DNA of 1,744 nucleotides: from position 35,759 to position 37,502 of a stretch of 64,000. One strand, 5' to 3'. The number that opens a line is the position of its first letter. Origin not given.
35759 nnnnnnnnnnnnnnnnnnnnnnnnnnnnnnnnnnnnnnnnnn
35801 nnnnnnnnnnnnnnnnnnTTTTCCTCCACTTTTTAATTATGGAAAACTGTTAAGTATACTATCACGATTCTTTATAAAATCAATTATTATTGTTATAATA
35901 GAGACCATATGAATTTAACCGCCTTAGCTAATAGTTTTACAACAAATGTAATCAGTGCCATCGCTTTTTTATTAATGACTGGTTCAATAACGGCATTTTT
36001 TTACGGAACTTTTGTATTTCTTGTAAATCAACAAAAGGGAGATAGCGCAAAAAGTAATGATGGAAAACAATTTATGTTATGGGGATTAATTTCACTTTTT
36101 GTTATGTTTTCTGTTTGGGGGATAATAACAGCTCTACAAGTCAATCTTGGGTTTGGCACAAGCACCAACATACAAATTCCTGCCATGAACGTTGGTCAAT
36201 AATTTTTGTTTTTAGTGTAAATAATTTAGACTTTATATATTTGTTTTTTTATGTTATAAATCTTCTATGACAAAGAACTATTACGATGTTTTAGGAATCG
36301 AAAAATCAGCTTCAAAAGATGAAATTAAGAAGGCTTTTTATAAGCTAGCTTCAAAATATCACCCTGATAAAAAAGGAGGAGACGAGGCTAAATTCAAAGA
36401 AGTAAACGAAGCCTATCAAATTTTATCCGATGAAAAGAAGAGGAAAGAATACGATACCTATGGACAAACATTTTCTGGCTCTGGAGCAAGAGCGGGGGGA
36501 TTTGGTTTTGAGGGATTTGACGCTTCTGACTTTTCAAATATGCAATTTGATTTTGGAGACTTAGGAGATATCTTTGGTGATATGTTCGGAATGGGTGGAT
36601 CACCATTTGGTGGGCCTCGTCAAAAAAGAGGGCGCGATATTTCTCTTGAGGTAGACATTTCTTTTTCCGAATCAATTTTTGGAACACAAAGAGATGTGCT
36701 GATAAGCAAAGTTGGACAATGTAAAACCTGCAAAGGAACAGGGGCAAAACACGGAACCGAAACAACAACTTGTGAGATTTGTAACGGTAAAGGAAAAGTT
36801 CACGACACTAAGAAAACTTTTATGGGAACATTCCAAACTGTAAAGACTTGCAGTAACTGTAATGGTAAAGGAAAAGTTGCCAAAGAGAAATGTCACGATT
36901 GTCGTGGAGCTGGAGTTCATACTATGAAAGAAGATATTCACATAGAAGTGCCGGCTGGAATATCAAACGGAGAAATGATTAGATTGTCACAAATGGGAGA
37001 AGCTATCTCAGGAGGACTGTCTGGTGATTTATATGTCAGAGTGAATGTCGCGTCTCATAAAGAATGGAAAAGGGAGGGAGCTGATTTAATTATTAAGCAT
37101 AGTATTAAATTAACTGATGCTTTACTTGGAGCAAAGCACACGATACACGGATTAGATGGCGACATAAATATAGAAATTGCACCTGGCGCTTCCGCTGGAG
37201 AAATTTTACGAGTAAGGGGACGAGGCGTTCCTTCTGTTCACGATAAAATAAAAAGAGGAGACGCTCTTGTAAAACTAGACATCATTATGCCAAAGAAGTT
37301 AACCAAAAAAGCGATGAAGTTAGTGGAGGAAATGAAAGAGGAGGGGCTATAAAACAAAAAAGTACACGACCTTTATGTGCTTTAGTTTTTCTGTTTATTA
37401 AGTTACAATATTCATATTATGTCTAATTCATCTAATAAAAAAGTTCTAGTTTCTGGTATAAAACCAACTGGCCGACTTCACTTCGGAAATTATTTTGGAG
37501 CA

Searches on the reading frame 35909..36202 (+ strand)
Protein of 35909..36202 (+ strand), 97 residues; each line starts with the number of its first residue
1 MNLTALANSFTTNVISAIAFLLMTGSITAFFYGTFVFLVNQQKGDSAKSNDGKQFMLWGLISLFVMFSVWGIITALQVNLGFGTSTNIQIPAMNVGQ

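Call 3: search_protein_families(library=pfam, proteins=[window:35909-36202:+], max_evalue=1)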
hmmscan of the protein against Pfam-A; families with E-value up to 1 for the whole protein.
window:35909-36202:+ (97 aa): 4 families
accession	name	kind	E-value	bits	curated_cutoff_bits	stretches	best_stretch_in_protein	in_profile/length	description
PF18895.5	T4SS_pilin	-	0.00013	22.4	26.6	1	13-76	14-71/71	Type IV secretion system pilin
PF14093.11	DUF4271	-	0.0082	16.5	29.7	1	8-75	38-104/206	Domain of unknown function (DUF4271)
PF13687.11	DUF4153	-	0.011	15.4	27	1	12-92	127-209/373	Domain of unknown function (DUF4153)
PF05478.16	Prominin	-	0.85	8.1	34.3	1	13-86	421-495/799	Prominin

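Call 4: search_protein_families(library=ncbifam, proteins=[window:35909-36202:+], max_evalue=1)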
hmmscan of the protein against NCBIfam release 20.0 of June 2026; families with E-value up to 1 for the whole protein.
window:35909-36202:+ (97 aa): 6 families
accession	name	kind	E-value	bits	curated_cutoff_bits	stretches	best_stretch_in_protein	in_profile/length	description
NF045849.1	ICE_MMCAP2_0565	equivalog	0.015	15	40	1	17-75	17-75/80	Mbov_0395 family pilin-like conjugal transfer protein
NF010454.0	PRK13882.1-1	subfamily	0.027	14.2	206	1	37-86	51-98/209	conjugal transfer protein TrbP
NF007021.0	PRK09487.1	equivalog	0.037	14.1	180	1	15-80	22-85/129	succinate dehydrogenase cytochrome b556 subunit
NF045937.1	MSC_0624_12TM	equivalog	0.042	12.4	70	1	8-80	203-274/445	MSC_0624 family F1-like ATPase-associated membrane protein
NF007558.0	PRK10179.1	equivalog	0.59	9.8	339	1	44-74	104-134/217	formate dehydrogenase-N subunit gamma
NF041554.1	SA1362_fam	subfamily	0.9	9.7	42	1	6-46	16-56/70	SA1362 family protein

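Call 7: search_protein_families(library=phrogs, proteins=[window:35909-36202:+], max_evalue=1)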
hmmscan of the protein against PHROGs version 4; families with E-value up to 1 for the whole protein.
window:35909-36202:+ (97 aa): 1 family
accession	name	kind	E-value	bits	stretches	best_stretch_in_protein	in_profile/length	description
phrog_3879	-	unknown function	0.24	12.3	1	22-45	8-31/54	-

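Call 8: search_protein_families(library=padloc, proteins=[window:35909-36202:+], max_evalue=1)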
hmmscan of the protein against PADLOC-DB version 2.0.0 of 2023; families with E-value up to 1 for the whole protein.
window:35909-36202:+ (97 aa): 0 families

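Call 48: find_homologous_proteins(query=window:35909-36202:+, max_evalue=0.001)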
Query window:35909-36202:+ (97 aa): 1 proteins with E <= 0.001 among 2 candidates.
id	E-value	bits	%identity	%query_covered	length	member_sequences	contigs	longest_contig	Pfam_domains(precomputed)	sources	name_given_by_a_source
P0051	6.9e-54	197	100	100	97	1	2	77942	-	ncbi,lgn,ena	-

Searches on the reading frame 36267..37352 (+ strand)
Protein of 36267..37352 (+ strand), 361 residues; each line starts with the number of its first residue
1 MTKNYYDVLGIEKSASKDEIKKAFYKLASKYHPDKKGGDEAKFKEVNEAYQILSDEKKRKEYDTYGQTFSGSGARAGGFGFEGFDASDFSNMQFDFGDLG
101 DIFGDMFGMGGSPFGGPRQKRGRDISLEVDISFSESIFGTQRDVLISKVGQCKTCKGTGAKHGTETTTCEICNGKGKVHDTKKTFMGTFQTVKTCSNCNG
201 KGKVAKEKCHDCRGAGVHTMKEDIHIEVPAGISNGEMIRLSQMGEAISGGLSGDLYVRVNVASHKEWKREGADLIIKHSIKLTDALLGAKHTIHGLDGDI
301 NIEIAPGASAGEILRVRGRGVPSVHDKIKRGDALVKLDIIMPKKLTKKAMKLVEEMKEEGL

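Call 3: search_protein_families(library=pfam, proteins=[window:36267-37352:+], max_evalue=1)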
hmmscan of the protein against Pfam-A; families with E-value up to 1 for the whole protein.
window:36267-37352:+ (361 aa): 5 families
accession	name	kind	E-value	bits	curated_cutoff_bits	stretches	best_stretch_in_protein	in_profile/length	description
PF01556.23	DnaJ_C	-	8.4e-37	127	26.6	1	126-342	2-152/152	DnaJ C terminal domain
PF00226.36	DnaJ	-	5e-25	87.8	27.8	1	4-63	1-63/63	DnaJ domain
PF00684.25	DnaJ_CXXCXGXG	-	1.1e-15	58.1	32.7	1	152-216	1-65/65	DnaJ central domain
PF15777.11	Anti-TRAP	-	0.11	13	32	1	193-217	11-41/59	Tryptophan RNA-binding attenuator protein inhibitory protein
PF17302.8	DUF5351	-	0.12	13.1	27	0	194-203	19-28/29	Family of unknown function (DUF5351)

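Call 27: find_related_loci(query=window:36267-37352:+, collection=genome_contigs, flank=6000)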
Query window:36267-37352:+ (361 aa) in genome_contigs; peptide patterns used: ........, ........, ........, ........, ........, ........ (x = any residue, [..] = any of these).
70 stretches matched a pattern; 19 encode a relative of the query (tblastn E <= 1e-3); 19 distinct loci.
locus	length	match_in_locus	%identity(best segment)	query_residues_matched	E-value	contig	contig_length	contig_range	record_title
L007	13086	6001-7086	73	2-361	7e-176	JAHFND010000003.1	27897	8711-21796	MAG: bacterium isolate nzgw472 NODE_1542_length_27898_cov_3.876805, whole genome shotgun sequence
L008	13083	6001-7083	72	2-361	2e-171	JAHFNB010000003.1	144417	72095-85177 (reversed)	MAG: bacterium isolate nzgw470 NODE_82_length_144418_cov_29.548660, whole genome shotgun sequence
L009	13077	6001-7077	72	2-361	2e-169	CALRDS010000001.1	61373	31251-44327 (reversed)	MAG: Candidatus Nomurabacteria bacterium isolate Baikal-1350m-319 genome assembly, contig: Baikal-1350m-c1398, whole gen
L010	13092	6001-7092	68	1-361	2e-164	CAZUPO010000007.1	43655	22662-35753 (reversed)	MAG TPA_asm: uncultured Candidatus Saccharibacteria bacterium isolate SRP278252_co2_775 genome assembly, contig: NODE_15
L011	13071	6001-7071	70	2-361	1e-163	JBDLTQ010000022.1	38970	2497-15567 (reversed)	MAG: Candidatus Parcubacteria bacterium isolate lewisrun_2019_sw_WHONDRS-S19S_0014_B_bin.23 scaffold_1003057, whole geno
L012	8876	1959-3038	71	2-361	7e-164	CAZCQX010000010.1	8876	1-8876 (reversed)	MAG TPA_asm: uncultured Candidatus Saccharibacteria bacterium isolate SRP135725_co3_186 genome assembly, contig: NODE_99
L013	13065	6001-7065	71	1-361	3e-162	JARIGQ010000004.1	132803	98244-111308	MAG: Candidatus Nomurabacteria bacterium isolate CullarsAll.DT.22 k141_718607, whole genome shotgun sequence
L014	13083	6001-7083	70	1-361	5e-162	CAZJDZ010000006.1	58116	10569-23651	MAG TPA_asm: uncultured Candidatus Saccharibacteria bacterium isolate SRP296810_co1_219 genome assembly, contig: NODE_42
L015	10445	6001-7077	70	1-361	2e-161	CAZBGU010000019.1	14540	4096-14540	MAG TPA_asm: uncultured Candidatus Saccharibacteria bacterium isolate SRP278252_co1_166 genome assembly, contig: NODE_72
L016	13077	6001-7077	70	1-361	1e-160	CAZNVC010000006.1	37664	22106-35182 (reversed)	MAG TPA_asm: uncultured Candidatus Saccharibacteria bacterium isolate SRP278252_co1_774 genome assembly, contig: NODE_16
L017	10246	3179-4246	70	1-361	1e-158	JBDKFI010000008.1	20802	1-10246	MAG: Candidatus Parcubacteria bacterium isolate farmington_2019_sw_WHONDRS-S19S_0053_A_bin.33 scaffold_0000704, whole ge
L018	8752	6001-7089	71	2-361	1e-164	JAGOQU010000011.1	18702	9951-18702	MAG: Candidatus Paceibacterota bacterium isolate Gw_Eff_bin_22 Gw_Eff_6298_length_18702_cov_10.805330, whole genome shot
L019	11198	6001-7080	45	1-361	3e-85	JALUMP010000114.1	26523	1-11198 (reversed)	MAG: Candidatus Parcubacteria bacterium isolate S145_metabat2_scaf2bin.004 S145_NODE_444_length_26523_cov_5.991135, whol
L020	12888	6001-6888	34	1-361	3e-30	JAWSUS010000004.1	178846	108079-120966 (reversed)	MAG: Desulfuromonadales bacterium isolate B4G8H2-01 NODE_4_length_178846_cov_613.232440, whole genome shotgun sequence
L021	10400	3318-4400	69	1-361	4e-153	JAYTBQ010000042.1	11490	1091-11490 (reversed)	MAG: Candidatus Paceibacterota bacterium isolate GFS_14379 GFS_14379_41, whole genome shotgun sequence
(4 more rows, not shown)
